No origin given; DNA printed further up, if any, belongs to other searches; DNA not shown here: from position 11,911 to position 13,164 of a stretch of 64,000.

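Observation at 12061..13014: Cysteine-less TIGR01212-family radical-SAM homolog in the conserved post-rnc position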

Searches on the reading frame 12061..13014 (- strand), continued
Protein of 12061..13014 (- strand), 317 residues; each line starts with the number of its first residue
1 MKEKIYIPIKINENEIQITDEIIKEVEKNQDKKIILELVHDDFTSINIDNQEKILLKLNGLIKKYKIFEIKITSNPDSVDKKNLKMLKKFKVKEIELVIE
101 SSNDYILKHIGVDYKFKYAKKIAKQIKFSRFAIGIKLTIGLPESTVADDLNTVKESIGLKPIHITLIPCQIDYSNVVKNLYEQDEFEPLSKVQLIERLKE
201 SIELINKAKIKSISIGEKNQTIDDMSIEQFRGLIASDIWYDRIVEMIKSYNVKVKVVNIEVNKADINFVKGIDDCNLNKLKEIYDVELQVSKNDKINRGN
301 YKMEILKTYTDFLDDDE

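Call 40: search_protein_families(library=pfam, alignment_id=A3, max_evalue=1)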
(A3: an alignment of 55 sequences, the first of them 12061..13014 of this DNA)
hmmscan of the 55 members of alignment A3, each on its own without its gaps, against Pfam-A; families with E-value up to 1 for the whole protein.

A. member 1, window:12061-13014:- (317 aa): 2 families
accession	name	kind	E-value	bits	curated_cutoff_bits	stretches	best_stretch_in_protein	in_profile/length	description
PF04055.27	Radical_SAM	-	3.1e-06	27.9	29.5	1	18-143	29-153/166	Radical SAM superfamily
PF01954.22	AF2212-like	-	0.18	12.7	21.6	1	175-209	3-38/59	AF2212-like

B. families by the number of members that match (of 55 scanned): 53 families (the first 25 are shown)
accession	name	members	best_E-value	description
PF04055.27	Radical_SAM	55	5.4e-27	Radical SAM superfamily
PF16199.10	Radical_SAM_C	44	5.1e-23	Radical_SAM C-terminal domain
PF20833.2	RNase_E_G_Thio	38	0.00099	RNase E/G, Thioredoxin-like domain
PF02108.21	FliH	29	0.00012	Flagellar assembly protein FliH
PF00013.35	KH_1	26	2.1e-05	KH domain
PF13353.11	Fer4_12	9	0.0039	4Fe-4S single cluster domain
PF19238.5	Radical_SAM_2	6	0.025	Radical SAM-like domain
PF16344.10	FecR_C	5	0.0011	FecR, C-terminal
PF11176.13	Tma16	5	0.0023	Translation machinery-associated protein 16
PF03718.19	Glyco_hydro_49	5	0.0057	Glycosyl hydrolase family 49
PF00462.30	Glutaredoxin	5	0.066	Glutaredoxin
PF21126.3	KATNA1_MIT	4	0.065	Katanin p60 subunit A1, MIT domain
PF02906.19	Fe_hyd_lg_C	3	0.002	Iron only hydrogenase large subunit, C-terminal domain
PF00532.27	Peripla_BP_1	3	0.016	Periplasmic binding proteins and sugar binding domain of LacI family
PF14210.11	DUF4322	2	0.011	Domain of unknown function (DUF4322)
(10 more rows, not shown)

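Call 41: find_encoding_contigs(protein=P0122, flank=6000, max_places=1)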
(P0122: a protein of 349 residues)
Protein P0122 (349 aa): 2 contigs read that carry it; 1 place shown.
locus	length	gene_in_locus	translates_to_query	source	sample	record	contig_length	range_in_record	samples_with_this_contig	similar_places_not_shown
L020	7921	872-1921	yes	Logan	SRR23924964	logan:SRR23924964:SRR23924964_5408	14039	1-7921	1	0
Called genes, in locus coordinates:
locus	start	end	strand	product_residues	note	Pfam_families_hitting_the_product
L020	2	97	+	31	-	?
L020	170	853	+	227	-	PF14622:Ribonucleas_3_3, PF00636:Ribonuclease_3, PF00035:dsrm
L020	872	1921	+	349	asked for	PF04055:Radical_SAM, PF16199:Radical_SAM_C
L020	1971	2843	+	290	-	PF02588:YitT_membrane, PF19700:DUF6198, PF10035:DUF2179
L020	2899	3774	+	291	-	PF07934:OGG_N, PF00730:HhH-GPD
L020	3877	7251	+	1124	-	PF21445:ADDB_N, PF12705:PDDEXK_1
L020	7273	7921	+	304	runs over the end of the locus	PF02016:Peptidase_S66, PF17676:Peptidase_S66C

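Call 42: find_encoding_contigs(protein=P0263, flank=6000, max_places=1)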
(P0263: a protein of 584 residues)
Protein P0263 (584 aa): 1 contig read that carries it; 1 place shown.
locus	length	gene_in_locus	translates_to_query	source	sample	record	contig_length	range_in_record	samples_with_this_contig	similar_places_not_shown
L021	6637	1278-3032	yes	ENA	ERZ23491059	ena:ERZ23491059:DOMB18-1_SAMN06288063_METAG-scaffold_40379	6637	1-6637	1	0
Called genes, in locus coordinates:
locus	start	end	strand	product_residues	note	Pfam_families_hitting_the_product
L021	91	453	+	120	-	PF21157:DksA_N, PF01258:zf-dskA_traR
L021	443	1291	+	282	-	PF02811:PHP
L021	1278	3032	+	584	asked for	PF22935:RM44_endonuclase (weak), PF14622:Ribonucleas_3_3, PF00636:Ribonuclease_3, PF00035:dsrm, PF04055:Radical_SAM, PF16199:Radical_SAM_C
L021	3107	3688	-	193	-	-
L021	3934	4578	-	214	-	PF01121:CoaE, PF13238:AAA_18 (weak)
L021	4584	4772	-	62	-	PF09838:DUF2065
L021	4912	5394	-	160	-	PF07291:MauE, PF07681:DoxX (weak)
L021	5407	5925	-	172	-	PF00581:Rhodanese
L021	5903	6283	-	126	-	-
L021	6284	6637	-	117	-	?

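Call 45: find_encoding_contigs(protein=P0271, flank=5000, max_places=1)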
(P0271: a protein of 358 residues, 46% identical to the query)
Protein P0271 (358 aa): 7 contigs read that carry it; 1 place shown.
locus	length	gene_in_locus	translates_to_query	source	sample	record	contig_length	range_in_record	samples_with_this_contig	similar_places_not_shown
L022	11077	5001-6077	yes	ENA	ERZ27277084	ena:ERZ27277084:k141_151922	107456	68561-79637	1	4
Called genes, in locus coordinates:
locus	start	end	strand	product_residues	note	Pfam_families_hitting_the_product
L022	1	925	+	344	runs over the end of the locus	PF02504:FA_synthesis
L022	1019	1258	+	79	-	PF00550:PP-binding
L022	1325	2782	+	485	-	PF01564:Spermine_synth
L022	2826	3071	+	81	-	-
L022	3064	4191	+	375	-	-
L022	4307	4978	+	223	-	PF22935:RM44_endonuclase (faint), PF14622:Ribonucleas_3_3, PF00636:Ribonuclease_3, PF00035:dsrm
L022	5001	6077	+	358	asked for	PF04055:Radical_SAM, PF16199:Radical_SAM_C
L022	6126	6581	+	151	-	PF02588:YitT_membrane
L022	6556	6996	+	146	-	PF02588:YitT_membrane, PF10035:DUF2179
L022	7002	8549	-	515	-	PF00990:GGDEF (weak)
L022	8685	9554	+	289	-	PF07934:OGG_N, PF00730:HhH-GPD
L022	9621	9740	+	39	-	-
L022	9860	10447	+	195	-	PF06821:Ser_hydrolase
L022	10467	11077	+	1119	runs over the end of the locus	PF21445:ADDB_N, PF27467:AddB_5th, PF12705:PDDEXK_1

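Call 46: find_encoding_contigs(protein=P0276, flank=5000, max_places=1)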
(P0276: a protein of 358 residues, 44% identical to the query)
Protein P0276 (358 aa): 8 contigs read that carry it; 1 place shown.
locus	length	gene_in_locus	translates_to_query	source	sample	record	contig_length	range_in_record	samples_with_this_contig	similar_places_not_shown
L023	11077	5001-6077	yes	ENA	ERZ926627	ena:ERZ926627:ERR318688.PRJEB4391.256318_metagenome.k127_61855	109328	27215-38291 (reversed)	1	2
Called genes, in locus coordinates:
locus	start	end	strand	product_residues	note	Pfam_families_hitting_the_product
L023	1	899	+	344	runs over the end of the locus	PF02504:FA_synthesis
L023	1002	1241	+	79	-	PF00550:PP-binding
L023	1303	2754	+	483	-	PF01564:Spermine_synth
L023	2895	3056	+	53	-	-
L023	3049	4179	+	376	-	-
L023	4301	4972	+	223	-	PF22935:RM44_endonuclase (weak), PF14622:Ribonucleas_3_3, PF00636:Ribonuclease_3, PF00035:dsrm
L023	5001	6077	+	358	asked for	PF04055:Radical_SAM, PF16199:Radical_SAM_C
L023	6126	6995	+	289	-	PF02588:YitT_membrane, PF10035:DUF2179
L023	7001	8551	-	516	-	PF00990:GGDEF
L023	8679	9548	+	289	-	PF07934:OGG_N, PF00730:HhH-GPD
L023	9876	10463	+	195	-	PF06821:Ser_hydrolase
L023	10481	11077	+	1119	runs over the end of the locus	PF21445:ADDB_N, PF27467:AddB_5th (weak), PF12705:PDDEXK_1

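Call 47: find_encoding_contigs(protein=P0292, flank=5000, max_places=1)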
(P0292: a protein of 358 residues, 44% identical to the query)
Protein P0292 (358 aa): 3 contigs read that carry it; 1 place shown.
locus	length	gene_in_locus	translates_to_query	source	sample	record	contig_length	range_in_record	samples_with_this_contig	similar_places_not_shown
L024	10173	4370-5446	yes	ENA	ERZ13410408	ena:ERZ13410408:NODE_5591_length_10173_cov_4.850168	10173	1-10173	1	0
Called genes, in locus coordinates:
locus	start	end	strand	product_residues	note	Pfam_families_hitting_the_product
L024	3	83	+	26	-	?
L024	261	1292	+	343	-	PF02504:FA_synthesis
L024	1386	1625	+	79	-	PF00550:PP-binding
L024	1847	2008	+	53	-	-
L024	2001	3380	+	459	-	-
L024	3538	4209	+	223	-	PF14622:Ribonucleas_3_3, PF00636:Ribonuclease_3, PF00035:dsrm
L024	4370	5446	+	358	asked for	PF04055:Radical_SAM, PF16199:Radical_SAM_C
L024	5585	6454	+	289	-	PF02588:YitT_membrane, PF10035:DUF2179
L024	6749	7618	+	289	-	PF07934:OGG_N, PF00730:HhH-GPD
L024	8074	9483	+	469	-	PF04892:VanZ-LLP1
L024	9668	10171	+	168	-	?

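Call 69: search_protein_families(library=pfam, proteins=[P0301, P0274, P0298, P0315, P0122, P0011, P0084], max_evalue=5)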
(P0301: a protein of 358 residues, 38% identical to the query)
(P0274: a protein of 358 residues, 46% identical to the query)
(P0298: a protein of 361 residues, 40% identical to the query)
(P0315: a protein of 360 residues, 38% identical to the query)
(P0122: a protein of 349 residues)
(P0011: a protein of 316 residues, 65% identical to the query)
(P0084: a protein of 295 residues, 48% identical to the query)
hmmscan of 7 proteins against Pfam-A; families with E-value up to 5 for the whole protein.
P0301 (358 aa): 7 families
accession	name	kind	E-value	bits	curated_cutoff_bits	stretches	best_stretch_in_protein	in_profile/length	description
PF04055.27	Radical_SAM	-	4.1e-26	92.6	29.5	1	15-178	4-162/166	Radical SAM superfamily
PF16199.10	Radical_SAM_C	-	1.8e-18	66.8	31.9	1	187-275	1-82/85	Radical_SAM C-terminal domain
PF00013.35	KH_1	-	2.1e-05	24.6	21.5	1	295-343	2-50/66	KH domain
PF20833.2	RNase_E_G_Thio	-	0.012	16.2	26.8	1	290-341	32-83/86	RNase E/G, Thioredoxin-like domain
PF02108.21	FliH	-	0.024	15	24.1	1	282-342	57-111/128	Flagellar assembly protein FliH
PF19238.5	Radical_SAM_2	-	0.046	13.8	26.7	0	106-189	65-148/151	Radical SAM-like domain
PF21126.3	KATNA1_MIT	-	0.084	13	23.1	1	275-317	21-63/64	Katanin p60 subunit A1, MIT domain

P0274 (358 aa): 9 families
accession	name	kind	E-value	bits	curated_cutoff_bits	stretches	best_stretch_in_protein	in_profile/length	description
PF04055.27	Radical_SAM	-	1.2e-25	91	29.5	1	13-179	4-165/166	Radical SAM superfamily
PF16199.10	Radical_SAM_C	-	1.3e-20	73.7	31.9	1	185-274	1-83/85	Radical_SAM C-terminal domain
PF13353.11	Fer4_12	-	0.0033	18.2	22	1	14-94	13-89/137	4Fe-4S single cluster domain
PF03718.19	Glyco_hydro_49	-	0.014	15.8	27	1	186-243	28-84/118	Glycosyl hydrolase family 49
PF00532.27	Peripla_BP_1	-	0.02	14.8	22.2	1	63-134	30-95/281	Periplasmic binding proteins and sugar binding domain of LacI family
PF00013.35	KH_1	-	0.035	14.3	21.5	1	293-329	2-39/66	KH domain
PF14210.11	DUF4322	-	0.056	13.8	27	1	267-293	34-60/66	Domain of unknown function (DUF4322)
PF12746.13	GNAT_acetyltran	-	0.15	12.1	26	1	33-106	124-196/243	GNAT acetyltransferase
PF20833.2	RNase_E_G_Thio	-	0.21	12.2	26.8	1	285-339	29-83/86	RNase E/G, Thioredoxin-like domain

P0298 (361 aa): 7 families
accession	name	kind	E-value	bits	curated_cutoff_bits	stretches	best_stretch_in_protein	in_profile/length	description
PF04055.27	Radical_SAM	-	9.1e-25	88.2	29.5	1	16-175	4-158/166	Radical SAM superfamily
PF16199.10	Radical_SAM_C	-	1.4e-19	70.3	31.9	1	188-277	1-83/85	Radical_SAM C-terminal domain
PF11176.13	Tma16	-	0.0023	18.2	22.7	1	28-122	47-134/146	Translation machinery-associated protein 16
PF03718.19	Glyco_hydro_49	-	0.0057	17.1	27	1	188-246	27-84/118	Glycosyl hydrolase family 49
PF02108.21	FliH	-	0.071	13.5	24.1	1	282-338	56-106/128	Flagellar assembly protein FliH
PF20833.2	RNase_E_G_Thio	-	0.1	13.2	26.8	1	291-343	32-84/86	RNase E/G, Thioredoxin-like domain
PF19238.5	Radical_SAM_2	-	0.16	12.1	26.7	0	107-190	65-148/151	Radical SAM-like domain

P0315 (360 aa): 8 families
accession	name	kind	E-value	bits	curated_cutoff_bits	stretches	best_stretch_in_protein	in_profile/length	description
PF04055.27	Radical_SAM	-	3.2e-25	89.7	29.5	1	16-179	4-162/166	Radical SAM superfamily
PF16199.10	Radical_SAM_C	-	2e-19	69.9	31.9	1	188-275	1-81/85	Radical_SAM C-terminal domain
PF02108.21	FliH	-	0.0032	17.8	24.1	1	280-343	54-111/128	Flagellar assembly protein FliH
PF00532.27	Peripla_BP_1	-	0.016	15.1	22.2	1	67-131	31-94/281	Periplasmic binding proteins and sugar binding domain of LacI family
PF19238.5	Radical_SAM_2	-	0.12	12.4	26.7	0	18-32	21-35/151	Radical SAM-like domain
PF21126.3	KATNA1_MIT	-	0.14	12.3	23.1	1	276-311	21-56/64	Katanin p60 subunit A1, MIT domain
PF03718.19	Glyco_hydro_49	-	0.2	12.1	27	0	189-246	28-84/118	Glycosyl hydrolase family 49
PF20833.2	RNase_E_G_Thio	-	0.24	12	26.8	1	291-343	32-84/86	RNase E/G, Thioredoxin-like domain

P0122 (349 aa): 5 families
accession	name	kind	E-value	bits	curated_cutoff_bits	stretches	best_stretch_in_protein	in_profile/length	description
PF04055.27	Radical_SAM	-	1.5e-12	48.5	29.5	1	34-173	26-162/166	Radical SAM superfamily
PF16199.10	Radical_SAM_C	-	2.1e-08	34.6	31.9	1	182-265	1-82/85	Radical_SAM C-terminal domain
PF09758.14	FPL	-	0.044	14.2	26.1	1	198-235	39-77/148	Uncharacterised conserved protein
PF21126.3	KATNA1_MIT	-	0.061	13.4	23.1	1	264-306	20-62/64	Katanin p60 subunit A1, MIT domain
PF14490.11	HHH_RecD2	-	0.091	13.1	27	1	102-147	20-63/92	ATP-dependent RecD2 DNA helicase HHH domain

P0011 (316 aa): 4 families
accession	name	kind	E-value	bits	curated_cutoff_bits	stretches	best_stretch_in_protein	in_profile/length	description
PF04055.27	Radical_SAM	-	1e-07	32.7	29.5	1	14-151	27-163/166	Radical SAM superfamily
PF16199.10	Radical_SAM_C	-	0.02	15.4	31.9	1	175-219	17-60/85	Radical_SAM C-terminal domain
PF24864.1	DUF7730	-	0.023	14.4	27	1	161-214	79-132/235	Domain of unknown function (DUF7730)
PF08256.16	Antimicrobial20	-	2.8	9.2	20.6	0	114-124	3-13/13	Aurein-like antibiotic peptide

P0084 (295 aa): 4 families
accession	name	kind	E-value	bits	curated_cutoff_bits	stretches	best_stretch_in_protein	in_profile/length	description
PF04055.27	Radical_SAM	-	6.9e-11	43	29.5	1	45-140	73-163/166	Radical SAM superfamily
PF19238.5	Radical_SAM_2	-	0.44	10.7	26.7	1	65-148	63-146/151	Radical SAM-like domain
PF25375.1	Lin-15B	-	1.2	9.6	27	1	139-209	39-109/121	Lin-15B-like domain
PF22530.2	Terminase-T7_RNaseH-like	-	3.2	8.5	27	1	175-239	30-89/108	Terminase Bacteriophage T7, Ribonuclease H-like domain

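Call 70: find_encoding_contigs(protein=P0134, flank=4000, max_places=1)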
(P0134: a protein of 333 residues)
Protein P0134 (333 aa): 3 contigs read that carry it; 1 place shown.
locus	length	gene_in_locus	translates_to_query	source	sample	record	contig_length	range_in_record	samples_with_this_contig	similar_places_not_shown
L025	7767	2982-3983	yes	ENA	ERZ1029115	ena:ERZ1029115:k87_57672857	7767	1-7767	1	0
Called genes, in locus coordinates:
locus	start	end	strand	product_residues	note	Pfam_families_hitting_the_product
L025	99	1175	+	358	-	PF02504:FA_synthesis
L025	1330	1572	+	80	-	PF00550:PP-binding, PF14573:PP-binding_2 (weak)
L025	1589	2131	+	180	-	PF01966:HD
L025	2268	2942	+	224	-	PF22935:RM44_endonuclase (weak), PF14622:Ribonucleas_3_3, PF00636:Ribonuclease_3, PF00035:dsrm, PF22892:DSRM_MRPL44 (faint)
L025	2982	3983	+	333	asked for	PF16199:Radical_SAM_C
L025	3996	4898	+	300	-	PF07934:OGG_N, PF00730:HhH-GPD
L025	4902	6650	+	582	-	PF13245:AAA_19 (faint), PF21445:ADDB_N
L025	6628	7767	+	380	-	?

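Call 71: find_encoding_contigs(protein=P0144, flank=4000, max_places=1)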
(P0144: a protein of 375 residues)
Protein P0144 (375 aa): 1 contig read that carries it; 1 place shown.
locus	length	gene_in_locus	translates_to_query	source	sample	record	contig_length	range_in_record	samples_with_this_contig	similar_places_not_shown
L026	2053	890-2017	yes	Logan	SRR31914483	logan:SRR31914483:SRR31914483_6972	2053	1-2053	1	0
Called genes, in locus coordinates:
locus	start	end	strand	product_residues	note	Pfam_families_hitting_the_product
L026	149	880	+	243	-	PF14622:Ribonucleas_3_3, PF00636:Ribonuclease_3, PF00035:dsrm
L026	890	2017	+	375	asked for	PF04055:Radical_SAM (weak), PF16199:Radical_SAM_C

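Call 72: find_encoding_contigs(protein=P0160, flank=4000, max_places=1)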
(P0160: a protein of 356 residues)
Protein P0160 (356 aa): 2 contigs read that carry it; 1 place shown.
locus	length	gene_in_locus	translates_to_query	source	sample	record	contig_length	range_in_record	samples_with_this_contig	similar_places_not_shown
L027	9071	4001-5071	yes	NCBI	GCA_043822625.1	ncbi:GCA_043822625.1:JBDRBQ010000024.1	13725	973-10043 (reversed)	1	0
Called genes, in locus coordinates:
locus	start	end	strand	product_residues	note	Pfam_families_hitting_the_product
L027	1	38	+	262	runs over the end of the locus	PF01061:ABC2_membrane, PF12698:ABC2_membrane_3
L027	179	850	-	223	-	PF02498:Bro-N (faint)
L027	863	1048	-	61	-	-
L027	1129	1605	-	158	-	-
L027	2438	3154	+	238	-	PF01555:N6_N4_Mtase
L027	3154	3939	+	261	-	PF15515:MvaI_BcnI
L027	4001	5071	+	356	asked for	PF04055:Radical_SAM, PF16199:Radical_SAM_C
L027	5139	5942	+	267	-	PF21778:DUF6873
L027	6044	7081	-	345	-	PF18306:LDcluster4, PF03641:Lysine_decarbox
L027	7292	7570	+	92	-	PF02604:PhdYeFM_antitox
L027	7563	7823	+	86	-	PF05016:ParE_toxin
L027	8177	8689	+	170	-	PF00254:FKBP_C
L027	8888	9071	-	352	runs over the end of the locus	PF02661:Fic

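Call 73: find_encoding_contigs(protein=P0152, flank=4000, max_places=1)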
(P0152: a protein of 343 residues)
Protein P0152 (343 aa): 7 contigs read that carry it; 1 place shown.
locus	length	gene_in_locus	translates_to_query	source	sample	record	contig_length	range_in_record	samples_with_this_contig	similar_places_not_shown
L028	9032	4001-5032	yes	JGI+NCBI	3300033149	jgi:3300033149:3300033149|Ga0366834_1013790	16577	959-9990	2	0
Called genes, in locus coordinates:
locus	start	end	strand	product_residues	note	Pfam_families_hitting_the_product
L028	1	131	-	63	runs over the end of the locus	-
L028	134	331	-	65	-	PF01381:HTH_3 (faint), PF13443:HTH_26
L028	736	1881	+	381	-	PF06050:HGD-D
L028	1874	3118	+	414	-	PF06050:HGD-D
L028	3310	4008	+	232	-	PF22935:RM44_endonuclase (weak), PF14622:Ribonucleas_3_3, PF00636:Ribonuclease_3, PF00035:dsrm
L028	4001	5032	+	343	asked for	PF04055:Radical_SAM, PF16199:Radical_SAM_C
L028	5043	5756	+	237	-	PF03330:DPBB_1, PF05036:SPOR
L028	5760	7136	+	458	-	PF02254:TrkA_N, PF13241:NAD_binding_7 (faint), PF02080:TrkA_C, PF02254:TrkA_N, PF02080:TrkA_C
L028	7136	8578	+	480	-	PF02386:TrkH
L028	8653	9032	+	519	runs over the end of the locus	PF00496:SBP_bac_5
